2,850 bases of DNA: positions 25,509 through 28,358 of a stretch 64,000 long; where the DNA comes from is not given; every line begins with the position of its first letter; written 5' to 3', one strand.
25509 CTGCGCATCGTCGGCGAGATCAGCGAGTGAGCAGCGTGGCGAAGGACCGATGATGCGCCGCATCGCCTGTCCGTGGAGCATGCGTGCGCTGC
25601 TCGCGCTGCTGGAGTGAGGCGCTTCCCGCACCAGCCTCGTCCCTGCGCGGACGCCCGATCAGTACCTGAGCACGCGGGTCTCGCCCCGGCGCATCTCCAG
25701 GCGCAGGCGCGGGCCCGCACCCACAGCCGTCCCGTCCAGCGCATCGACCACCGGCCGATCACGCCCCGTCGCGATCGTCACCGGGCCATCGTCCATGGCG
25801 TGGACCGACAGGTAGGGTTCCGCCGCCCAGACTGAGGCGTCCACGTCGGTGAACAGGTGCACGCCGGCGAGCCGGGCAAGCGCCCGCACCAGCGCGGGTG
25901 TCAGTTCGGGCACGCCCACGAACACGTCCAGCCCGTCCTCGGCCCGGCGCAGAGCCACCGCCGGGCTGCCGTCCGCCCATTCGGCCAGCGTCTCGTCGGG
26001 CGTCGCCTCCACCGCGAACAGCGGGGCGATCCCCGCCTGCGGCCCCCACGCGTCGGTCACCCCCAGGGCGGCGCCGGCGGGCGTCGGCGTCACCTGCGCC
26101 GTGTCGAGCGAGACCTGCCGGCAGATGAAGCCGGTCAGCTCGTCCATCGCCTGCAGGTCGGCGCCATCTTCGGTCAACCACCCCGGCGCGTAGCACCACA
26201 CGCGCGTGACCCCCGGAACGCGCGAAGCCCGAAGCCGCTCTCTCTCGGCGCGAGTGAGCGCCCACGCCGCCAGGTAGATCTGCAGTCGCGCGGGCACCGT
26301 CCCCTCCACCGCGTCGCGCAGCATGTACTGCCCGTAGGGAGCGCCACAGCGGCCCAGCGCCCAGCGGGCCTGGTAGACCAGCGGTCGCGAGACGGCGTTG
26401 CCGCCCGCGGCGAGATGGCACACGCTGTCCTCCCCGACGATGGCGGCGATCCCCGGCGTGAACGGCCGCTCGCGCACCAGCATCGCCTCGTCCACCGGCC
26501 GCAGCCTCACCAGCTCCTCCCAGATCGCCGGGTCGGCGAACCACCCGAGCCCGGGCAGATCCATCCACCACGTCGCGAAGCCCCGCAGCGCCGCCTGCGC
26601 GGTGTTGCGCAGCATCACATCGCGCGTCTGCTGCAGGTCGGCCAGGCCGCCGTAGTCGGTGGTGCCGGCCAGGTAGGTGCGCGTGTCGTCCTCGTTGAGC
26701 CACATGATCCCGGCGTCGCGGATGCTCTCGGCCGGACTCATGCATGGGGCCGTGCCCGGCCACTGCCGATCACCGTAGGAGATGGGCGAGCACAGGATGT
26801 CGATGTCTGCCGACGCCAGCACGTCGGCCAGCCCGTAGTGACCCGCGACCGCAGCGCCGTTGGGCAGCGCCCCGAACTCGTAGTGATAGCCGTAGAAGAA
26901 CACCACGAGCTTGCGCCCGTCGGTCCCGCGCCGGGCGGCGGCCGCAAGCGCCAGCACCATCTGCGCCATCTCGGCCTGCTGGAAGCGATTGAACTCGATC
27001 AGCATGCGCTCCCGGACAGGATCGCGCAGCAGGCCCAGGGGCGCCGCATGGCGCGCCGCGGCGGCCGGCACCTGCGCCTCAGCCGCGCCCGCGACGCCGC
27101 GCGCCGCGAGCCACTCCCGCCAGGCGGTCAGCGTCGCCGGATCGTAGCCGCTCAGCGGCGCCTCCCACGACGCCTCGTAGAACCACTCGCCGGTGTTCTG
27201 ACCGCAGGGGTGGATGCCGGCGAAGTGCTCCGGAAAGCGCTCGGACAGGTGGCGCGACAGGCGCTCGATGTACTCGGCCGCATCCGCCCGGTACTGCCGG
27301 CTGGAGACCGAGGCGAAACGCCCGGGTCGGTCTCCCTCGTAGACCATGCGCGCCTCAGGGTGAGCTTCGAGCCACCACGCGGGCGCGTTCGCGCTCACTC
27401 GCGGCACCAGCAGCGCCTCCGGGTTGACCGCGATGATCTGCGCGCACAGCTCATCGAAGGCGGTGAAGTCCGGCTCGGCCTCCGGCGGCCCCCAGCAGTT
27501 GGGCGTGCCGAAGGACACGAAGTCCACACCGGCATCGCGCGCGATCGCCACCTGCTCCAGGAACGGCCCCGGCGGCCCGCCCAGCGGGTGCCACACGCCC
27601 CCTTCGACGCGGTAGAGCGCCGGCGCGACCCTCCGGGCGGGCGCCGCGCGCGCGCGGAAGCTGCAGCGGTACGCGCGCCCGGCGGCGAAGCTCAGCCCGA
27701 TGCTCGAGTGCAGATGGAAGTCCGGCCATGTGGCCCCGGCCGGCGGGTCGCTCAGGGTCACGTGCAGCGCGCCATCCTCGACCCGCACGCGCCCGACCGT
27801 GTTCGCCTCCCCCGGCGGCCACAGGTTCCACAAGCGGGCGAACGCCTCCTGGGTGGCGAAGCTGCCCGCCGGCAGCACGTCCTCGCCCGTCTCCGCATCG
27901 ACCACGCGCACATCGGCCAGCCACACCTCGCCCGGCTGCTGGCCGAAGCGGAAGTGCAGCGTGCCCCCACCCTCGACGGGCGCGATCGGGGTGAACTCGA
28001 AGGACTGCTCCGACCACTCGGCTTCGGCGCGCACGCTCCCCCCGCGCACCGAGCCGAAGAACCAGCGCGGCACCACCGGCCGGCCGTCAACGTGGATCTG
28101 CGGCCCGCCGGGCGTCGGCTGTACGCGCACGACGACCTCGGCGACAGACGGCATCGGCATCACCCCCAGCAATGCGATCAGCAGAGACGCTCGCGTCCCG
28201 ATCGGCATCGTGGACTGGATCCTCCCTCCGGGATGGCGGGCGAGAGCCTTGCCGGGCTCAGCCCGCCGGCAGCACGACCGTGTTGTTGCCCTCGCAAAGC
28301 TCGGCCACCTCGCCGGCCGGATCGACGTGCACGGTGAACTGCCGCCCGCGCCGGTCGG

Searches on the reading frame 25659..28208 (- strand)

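Call 11: search_protein_families(library=pfam, proteins=[window:25659-28208:-], max_evalue=0.001)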
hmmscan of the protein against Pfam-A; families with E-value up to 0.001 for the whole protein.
window:25659-28208:- (849 aa): 1 family
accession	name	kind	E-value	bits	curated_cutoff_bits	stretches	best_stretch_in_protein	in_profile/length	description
PF02449.21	Glyco_hydro_42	-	4.2e-06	26.8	21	1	219-328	15-126/376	Beta-galactosidase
